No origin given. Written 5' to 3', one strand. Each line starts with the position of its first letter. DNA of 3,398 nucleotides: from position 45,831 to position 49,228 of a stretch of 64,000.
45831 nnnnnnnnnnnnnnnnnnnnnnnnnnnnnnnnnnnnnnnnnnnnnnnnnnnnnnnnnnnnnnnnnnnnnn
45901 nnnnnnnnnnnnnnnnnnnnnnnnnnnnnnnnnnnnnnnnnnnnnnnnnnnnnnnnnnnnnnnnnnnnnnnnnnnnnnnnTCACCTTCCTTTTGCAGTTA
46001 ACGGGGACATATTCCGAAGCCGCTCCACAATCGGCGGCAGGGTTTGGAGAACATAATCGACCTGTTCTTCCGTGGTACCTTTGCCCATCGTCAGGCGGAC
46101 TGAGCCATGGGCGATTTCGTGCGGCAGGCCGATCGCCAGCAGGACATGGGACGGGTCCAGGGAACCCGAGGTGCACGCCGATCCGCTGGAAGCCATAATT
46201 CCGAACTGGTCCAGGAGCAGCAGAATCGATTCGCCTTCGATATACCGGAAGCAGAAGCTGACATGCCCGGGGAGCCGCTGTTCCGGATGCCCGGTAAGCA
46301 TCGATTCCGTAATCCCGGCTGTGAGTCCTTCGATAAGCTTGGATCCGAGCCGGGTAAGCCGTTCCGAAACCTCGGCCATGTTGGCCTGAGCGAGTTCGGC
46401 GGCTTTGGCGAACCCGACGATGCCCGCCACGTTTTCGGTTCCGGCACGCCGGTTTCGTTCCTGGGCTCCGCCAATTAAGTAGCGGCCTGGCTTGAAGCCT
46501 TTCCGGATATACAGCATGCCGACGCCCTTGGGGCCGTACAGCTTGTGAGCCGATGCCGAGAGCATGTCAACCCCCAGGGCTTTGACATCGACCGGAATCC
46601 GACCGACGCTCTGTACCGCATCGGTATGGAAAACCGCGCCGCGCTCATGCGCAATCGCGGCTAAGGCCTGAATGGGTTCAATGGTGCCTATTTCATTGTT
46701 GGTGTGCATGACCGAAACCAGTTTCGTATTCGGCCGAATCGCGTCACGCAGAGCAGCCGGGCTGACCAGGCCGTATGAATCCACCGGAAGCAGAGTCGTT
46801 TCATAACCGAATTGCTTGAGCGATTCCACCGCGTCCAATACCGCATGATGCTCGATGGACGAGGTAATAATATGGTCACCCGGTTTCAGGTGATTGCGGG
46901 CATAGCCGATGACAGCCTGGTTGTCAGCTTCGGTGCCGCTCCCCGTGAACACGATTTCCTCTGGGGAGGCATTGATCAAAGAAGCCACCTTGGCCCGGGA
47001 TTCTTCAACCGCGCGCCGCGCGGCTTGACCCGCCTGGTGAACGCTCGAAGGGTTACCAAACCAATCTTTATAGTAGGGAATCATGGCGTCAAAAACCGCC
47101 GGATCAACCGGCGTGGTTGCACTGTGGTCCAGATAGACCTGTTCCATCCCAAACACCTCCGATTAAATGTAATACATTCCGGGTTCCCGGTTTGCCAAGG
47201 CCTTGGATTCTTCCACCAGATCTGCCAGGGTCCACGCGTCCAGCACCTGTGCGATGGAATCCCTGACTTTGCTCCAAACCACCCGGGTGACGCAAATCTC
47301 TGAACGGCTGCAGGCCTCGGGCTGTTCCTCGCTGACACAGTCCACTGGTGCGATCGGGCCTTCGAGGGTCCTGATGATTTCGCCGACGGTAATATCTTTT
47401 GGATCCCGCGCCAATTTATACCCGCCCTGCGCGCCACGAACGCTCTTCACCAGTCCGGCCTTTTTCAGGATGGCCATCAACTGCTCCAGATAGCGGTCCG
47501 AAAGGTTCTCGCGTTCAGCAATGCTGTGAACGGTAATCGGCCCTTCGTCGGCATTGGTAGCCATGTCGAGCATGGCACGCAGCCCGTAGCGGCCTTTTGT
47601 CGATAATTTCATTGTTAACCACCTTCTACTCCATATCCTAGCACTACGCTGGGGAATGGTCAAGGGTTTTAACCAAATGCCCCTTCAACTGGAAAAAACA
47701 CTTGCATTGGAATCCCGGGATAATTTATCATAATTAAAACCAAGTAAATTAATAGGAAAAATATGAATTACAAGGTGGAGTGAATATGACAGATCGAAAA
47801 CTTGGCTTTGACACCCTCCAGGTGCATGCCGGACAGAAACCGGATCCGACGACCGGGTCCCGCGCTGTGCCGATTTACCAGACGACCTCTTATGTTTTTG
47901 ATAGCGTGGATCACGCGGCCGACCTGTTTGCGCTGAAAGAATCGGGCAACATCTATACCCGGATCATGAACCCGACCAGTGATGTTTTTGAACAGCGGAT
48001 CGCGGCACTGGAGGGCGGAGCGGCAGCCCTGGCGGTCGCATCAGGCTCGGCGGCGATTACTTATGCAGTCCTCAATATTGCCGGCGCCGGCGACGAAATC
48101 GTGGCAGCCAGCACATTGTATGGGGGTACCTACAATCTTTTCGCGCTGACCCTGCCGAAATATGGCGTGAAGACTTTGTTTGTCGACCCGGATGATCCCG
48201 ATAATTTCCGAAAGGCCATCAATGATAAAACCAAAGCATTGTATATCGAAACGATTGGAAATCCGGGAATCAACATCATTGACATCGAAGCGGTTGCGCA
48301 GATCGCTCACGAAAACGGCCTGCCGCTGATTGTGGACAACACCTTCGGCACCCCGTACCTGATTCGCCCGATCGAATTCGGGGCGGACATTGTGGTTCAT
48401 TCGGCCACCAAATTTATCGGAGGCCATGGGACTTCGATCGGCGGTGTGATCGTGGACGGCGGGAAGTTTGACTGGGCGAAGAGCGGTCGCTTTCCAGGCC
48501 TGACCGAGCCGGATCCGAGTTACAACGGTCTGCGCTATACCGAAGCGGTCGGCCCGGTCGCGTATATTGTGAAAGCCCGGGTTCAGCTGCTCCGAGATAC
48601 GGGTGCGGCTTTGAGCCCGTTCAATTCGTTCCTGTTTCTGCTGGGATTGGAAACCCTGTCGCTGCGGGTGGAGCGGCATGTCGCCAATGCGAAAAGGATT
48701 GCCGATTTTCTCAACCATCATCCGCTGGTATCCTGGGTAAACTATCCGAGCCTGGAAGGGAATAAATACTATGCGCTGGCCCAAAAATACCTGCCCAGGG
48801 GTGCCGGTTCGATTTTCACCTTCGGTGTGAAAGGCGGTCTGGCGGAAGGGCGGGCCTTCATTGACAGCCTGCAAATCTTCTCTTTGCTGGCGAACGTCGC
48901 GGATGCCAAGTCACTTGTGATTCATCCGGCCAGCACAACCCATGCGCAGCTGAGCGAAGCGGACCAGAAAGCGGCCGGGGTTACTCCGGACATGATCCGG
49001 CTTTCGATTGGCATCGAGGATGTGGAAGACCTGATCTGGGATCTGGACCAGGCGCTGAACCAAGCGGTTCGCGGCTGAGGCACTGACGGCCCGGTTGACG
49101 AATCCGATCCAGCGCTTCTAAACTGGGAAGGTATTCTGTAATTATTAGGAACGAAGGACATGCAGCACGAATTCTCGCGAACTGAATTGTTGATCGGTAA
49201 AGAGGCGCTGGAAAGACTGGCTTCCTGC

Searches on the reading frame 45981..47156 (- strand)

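Call 33: search_protein_families(library=ncbifam, proteins=[window:45981-47156:-], max_evalue=1e-10)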
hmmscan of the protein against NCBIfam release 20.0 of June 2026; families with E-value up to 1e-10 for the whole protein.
window:45981-47156:- (391 aa): 18 families
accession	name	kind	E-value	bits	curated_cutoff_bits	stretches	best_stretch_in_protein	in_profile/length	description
TIGR03402.1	FeS_nifS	equivalog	4.4e-166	552.3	530.75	1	7-386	1-379/379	cysteine desulfurase NifS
NF010611.0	PRK14012.1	equivalog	8.7e-122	406.9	548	1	7-386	7-388/406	IscS subfamily cysteine desulfurase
TIGR02006.1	IscS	equivalog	4.5e-119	398.1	643.2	1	6-386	4-384/402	IscS subfamily cysteine desulfurase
TIGR03235.1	DNA_S_dndA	equivalog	2.6e-107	359.2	480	1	8-356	1-352/353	cysteine desulfurase DndA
TIGR03403.1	nifS_epsilon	equivalog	1.6e-101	339.9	587.7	1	7-384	1-380/382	NifS family cysteine desulfurase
NF002806.0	PRK02948.1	subfamily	1.1e-92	311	304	1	7-379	2-374/381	IscS subfamily cysteine desulfurase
TIGR01979.1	sufS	subfamily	2.1e-59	201.4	475.1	1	4-219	17-235/403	SufS family cysteine desulfurase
TIGR01977.1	am_tr_V_EF2568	hypoth_equivalog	9.6e-50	169.6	377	1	7-373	1-373/376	cysteine desulfurase family protein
NF041166.1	f2_encap_cargo1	exception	1.5e-44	153.2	800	1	3-219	243-462/623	family 2A encapsulin nanocompartment cargo protein cysteine desulfurase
NF006791.0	PRK09295.1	equivalog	2.3e-39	135.6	661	1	4-219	22-240/406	cysteine desulfurase SufS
NF008126.0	PRK10874.1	equivalog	8.1e-39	133.9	607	1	5-218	19-235/401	cysteine desulfurase CsdA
TIGR03392.1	FeS_syn_CsdA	equivalog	1.2e-38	133.3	493.6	1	5-218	16-232/398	cysteine desulfurase CsdA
NF040779.1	Sec_lyase_SclA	exception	1.3e-38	132.9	525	1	7-376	1-376/378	selenocysteine lyase SclA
TIGR01976.1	am_tr_V_VC1184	hypoth_equivalog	5.7e-36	124.7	352.35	1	5-220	18-234/401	cysteine desulfurase-like protein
TIGR04343.1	egtE_PLP_lyase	equivalog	3e-17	62.5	400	1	42-273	48-282/370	ergothioneine biosynthesis PLP-dependent enzyme EgtE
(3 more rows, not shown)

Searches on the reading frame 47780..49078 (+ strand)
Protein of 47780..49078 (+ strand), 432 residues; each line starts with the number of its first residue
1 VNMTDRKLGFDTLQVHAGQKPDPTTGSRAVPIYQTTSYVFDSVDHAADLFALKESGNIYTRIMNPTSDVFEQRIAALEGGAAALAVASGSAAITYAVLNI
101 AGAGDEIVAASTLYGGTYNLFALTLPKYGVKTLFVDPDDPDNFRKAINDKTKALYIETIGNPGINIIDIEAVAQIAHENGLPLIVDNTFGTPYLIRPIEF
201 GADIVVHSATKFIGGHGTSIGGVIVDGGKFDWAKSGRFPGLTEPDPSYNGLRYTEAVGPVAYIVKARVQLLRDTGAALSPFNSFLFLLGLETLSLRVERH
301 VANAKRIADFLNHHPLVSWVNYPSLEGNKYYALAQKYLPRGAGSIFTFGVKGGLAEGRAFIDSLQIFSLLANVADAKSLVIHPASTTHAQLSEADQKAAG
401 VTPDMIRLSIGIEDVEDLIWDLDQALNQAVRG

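Call 33: search_protein_families(library=ncbifam, proteins=[window:47780-49078:+], max_evalue=1e-10)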
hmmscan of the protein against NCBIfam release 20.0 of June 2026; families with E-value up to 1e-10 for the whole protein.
window:47780-49078:+ (432 aa): 43 families (the best 25 are shown)
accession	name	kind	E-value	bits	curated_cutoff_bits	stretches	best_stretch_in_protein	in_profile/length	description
NF006096.0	PRK08248.1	equivalog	1.9e-224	745.1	726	1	4-429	3-428/431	homocysteine synthase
TIGR01326.1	OAH_OAS_sulfhy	subfamily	1.6e-208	692.6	495.1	1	10-426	2-417/418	O-acetylhomoserine aminocarboxypropyltransferase/cysteine synthase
NF005872.0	PRK07812.1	equivalog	1.4e-206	686.2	703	1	6-429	13-435/439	bifunctional o-acetylhomoserine/o-acetylserine sulfhydrylase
NF004650.0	PRK05994.1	equivalog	1.4e-192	640.2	667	1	3-428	1-426/427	O-acetylhomoserine aminocarboxypropyltransferase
NF006004.0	PRK08134.1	equivalog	8.4e-185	614.5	636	1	6-431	5-430/433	O-acetylhomoserine aminocarboxypropyltransferase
NF004757.0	PRK06084.1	equivalog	2.7e-177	589.9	790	1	10-429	3-423/425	bifunctional O-acetylhomoserine aminocarboxypropyltransferase/cysteine synthase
NF004125.0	PRK05613.1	equivalog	2.1e-154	514.2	765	1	6-428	10-436/437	O-acetylhomoserine/O-acetylserine sulfhydrylase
NF005215.0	PRK06702.1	equivalog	4.6e-148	493.7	709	1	9-426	6-422/432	bifunctional O-acetylhomoserine aminocarboxypropyltransferase/cysteine synthase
NF005695.0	PRK07503.1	equivalog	6.3e-120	400.6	666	2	1-227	1-226/403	methionine gamma-lyase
NF004876.0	PRK06234.1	subfamily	8.6e-120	400.4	666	2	6-240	5-239/400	methionine gamma-lyase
NF006003.0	PRK08133.1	equivalog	1.7e-117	392.5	522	2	4-226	6-227/396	O-succinylhomoserine sulfhydrylase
TIGR01328.1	met_gam_lyase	equivalog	3.1e-117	391.7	549.7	2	9-226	3-220/391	methionine gamma-lyase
TIGR01325.1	O_suc_HS_sulf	equivalog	8.8e-112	373.4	510.05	2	11-226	1-215/380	O-succinylhomoserine sulfhydrylase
NF005263.0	PRK06767.1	equivalog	9e-104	347.6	617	2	7-225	3-221/392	methionine gamma-lyase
NF005696.0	PRK07504.1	equivalog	3.6e-98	328.9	675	2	12-226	13-226/397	O-succinylhomoserine sulfhydrylase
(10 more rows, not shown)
